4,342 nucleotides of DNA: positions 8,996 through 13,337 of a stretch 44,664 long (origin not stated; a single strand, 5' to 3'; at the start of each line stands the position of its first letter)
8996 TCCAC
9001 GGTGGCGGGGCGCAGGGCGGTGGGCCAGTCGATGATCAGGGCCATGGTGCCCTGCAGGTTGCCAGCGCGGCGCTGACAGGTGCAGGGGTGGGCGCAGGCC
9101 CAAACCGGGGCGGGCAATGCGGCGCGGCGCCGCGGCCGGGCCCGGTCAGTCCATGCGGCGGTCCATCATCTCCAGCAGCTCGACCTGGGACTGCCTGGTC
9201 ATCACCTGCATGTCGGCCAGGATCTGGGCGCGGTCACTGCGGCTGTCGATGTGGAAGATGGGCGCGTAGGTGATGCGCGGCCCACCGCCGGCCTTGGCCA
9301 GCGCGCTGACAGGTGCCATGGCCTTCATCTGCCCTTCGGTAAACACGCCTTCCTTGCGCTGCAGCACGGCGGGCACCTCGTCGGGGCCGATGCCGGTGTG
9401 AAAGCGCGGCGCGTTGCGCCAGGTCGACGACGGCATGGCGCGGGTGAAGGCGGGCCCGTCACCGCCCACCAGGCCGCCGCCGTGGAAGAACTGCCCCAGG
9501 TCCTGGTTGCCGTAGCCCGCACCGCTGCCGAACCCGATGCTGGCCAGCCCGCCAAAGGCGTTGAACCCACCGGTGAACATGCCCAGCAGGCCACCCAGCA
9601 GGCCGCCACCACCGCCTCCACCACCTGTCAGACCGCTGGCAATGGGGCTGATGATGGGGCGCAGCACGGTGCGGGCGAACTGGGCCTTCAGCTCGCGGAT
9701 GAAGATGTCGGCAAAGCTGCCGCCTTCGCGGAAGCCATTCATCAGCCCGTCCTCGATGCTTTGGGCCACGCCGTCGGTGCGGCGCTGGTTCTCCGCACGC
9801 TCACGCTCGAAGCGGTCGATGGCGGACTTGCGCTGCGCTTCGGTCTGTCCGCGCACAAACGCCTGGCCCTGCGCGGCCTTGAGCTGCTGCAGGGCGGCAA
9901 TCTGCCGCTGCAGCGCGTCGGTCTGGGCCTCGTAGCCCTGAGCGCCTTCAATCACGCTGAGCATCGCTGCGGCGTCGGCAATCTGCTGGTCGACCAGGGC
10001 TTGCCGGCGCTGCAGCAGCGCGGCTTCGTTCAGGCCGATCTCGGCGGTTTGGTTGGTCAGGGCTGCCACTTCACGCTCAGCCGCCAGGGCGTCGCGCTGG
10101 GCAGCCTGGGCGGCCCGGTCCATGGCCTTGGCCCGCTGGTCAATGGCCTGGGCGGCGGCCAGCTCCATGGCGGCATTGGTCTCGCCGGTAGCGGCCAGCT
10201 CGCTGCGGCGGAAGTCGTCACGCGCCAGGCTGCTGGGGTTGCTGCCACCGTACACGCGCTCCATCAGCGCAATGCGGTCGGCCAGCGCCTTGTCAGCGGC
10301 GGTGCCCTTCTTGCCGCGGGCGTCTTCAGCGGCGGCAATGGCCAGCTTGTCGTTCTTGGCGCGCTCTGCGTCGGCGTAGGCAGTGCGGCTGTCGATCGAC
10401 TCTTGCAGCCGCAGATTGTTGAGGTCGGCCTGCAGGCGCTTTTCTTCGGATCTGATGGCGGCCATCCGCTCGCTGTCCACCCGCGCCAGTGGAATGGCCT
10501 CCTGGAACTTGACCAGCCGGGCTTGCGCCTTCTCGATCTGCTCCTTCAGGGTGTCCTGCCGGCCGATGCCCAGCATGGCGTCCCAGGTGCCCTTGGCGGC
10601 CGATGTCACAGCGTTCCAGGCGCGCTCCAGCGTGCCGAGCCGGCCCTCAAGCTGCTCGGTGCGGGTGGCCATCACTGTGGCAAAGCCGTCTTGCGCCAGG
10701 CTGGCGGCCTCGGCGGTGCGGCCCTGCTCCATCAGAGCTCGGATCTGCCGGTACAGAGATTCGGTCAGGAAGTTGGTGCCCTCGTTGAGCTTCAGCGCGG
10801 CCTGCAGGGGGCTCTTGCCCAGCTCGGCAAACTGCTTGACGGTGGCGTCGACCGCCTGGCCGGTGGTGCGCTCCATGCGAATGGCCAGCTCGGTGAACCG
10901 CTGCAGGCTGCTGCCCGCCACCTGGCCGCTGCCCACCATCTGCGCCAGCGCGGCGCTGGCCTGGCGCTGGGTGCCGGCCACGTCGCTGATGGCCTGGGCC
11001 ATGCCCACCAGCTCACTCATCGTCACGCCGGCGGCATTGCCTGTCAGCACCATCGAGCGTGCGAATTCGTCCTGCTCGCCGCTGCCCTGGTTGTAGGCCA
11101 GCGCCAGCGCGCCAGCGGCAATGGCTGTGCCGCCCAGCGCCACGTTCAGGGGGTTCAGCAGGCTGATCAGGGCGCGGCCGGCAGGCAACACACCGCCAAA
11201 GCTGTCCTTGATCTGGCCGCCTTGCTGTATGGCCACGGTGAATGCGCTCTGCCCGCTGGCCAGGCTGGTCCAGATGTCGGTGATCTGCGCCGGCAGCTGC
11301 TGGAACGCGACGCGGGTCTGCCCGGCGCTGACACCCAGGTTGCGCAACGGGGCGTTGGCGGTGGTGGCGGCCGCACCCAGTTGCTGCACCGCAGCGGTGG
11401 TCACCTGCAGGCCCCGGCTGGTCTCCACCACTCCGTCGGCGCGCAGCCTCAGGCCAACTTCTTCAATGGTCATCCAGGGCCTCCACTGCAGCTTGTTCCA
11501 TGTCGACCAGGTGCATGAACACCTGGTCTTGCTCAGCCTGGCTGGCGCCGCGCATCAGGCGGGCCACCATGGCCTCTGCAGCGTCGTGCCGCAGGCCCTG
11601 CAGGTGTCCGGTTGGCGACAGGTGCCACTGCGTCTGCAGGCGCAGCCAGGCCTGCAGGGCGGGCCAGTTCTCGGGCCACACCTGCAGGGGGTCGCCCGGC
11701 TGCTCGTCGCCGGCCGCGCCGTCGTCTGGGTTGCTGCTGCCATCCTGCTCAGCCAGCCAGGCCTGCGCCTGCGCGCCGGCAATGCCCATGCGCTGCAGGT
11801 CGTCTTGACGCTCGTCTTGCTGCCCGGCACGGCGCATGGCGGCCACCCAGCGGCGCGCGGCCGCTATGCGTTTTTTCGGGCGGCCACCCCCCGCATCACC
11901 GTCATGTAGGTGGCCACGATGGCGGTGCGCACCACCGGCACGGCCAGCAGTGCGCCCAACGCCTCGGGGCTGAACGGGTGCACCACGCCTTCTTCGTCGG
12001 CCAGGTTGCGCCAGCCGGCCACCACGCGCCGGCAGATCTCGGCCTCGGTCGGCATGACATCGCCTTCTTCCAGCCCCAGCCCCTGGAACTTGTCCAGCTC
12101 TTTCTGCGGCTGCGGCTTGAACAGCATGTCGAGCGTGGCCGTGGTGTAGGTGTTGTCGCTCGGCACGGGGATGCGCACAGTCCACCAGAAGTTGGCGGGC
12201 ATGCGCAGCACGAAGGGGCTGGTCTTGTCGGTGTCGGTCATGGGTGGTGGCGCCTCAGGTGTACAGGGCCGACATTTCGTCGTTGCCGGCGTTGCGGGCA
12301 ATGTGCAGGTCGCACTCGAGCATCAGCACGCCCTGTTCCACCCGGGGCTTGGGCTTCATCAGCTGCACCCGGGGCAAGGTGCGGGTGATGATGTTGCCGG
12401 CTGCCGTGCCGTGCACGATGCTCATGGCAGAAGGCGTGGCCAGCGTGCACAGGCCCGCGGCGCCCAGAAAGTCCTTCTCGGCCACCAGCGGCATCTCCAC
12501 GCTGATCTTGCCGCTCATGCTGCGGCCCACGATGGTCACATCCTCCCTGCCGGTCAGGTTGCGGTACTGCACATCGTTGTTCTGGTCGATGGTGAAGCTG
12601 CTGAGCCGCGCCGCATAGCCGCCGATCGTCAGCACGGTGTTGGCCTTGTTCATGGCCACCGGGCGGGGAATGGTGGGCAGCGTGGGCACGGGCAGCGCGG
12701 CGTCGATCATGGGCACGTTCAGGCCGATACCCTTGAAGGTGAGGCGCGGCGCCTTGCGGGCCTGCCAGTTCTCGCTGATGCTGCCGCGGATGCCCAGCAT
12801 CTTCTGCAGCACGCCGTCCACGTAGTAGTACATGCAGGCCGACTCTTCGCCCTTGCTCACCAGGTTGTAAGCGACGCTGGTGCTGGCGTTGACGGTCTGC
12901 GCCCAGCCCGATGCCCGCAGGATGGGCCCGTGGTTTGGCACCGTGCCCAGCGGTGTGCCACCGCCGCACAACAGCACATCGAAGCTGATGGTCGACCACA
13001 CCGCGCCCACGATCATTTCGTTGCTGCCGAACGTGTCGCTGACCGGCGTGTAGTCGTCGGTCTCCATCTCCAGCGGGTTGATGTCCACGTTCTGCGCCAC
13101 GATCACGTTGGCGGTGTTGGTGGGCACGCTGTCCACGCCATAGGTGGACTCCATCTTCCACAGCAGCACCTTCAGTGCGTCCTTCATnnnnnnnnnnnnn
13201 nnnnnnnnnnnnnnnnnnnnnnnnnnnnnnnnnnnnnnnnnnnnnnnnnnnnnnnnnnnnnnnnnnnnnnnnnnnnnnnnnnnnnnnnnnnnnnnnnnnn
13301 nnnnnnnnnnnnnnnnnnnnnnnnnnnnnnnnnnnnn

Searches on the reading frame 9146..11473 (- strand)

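Call 27: search_protein_families(library=phrogs, proteins=[window:9146-11473:-], max_evalue=0.001)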
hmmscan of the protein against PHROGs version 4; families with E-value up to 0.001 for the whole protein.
window:9146-11473:- (775 aa): 11 families
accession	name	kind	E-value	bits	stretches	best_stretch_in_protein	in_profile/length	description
phrog_24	-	tail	2.2e-112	378.1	1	32-571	233-871/1151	tail length tape measure protein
phrog_25966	-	tail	5.7e-85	286.9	1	26-535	31-536/1651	tail length tape measure protein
phrog_4498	-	tail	3.9e-48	165.3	1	44-349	56-359/381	tail length tape measure protein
phrog_3827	-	tail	1.5e-47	163.7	1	26-223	185-379/393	tail length tape measure protein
phrog_20739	-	tail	1.2e-37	131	1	113-322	71-280/336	tail length tape measure protein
phrog_5918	-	unknown function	6.4e-30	105.4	1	113-262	294-443/448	-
phrog_34721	-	unknown function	3.1e-18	66.7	1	110-298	65-254/489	-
phrog_9745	-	unknown function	6.6e-13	49.5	1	44-95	56-107/120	-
phrog_8892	-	tail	8.7e-09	35.5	1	30-128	60-163/752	tail length tape measure protein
phrog_1538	-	tail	1e-07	32.1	1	18-563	33-595/811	tail length tape measure protein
phrog_2335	-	tail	3.7e-07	29.5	1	562-729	1325-1485/1536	tail length tape measure protein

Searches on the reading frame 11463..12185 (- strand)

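Call 27: search_protein_families(library=phrogs, proteins=[window:11463-12185:-], max_evalue=0.001)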
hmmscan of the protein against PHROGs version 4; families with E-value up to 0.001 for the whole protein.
window:11463-12185:- (240 aa): 1 family
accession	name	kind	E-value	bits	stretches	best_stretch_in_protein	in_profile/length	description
phrog_680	-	tail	1.7e-11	45.2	1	162-237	22-93/98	tail length tape measure protein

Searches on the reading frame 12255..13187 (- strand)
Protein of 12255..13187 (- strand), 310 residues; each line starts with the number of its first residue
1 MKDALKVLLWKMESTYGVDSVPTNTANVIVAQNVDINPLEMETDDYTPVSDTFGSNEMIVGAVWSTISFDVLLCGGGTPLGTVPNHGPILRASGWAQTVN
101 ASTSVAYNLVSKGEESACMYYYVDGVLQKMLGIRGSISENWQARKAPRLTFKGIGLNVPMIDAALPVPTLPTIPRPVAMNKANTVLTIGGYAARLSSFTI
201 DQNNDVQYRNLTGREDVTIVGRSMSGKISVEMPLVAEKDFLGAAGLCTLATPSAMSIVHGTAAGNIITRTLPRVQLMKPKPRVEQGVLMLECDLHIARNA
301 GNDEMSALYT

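Call 27: search_protein_families(library=phrogs, proteins=[window:12255-13187:-], max_evalue=0.001)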
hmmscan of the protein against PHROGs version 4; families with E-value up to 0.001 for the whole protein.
window:12255-13187:- (310 aa): 1 family
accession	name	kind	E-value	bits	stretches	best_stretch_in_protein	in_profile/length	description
phrog_290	-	tail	7.1e-15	56.2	1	7-302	20-322/411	minor tail protein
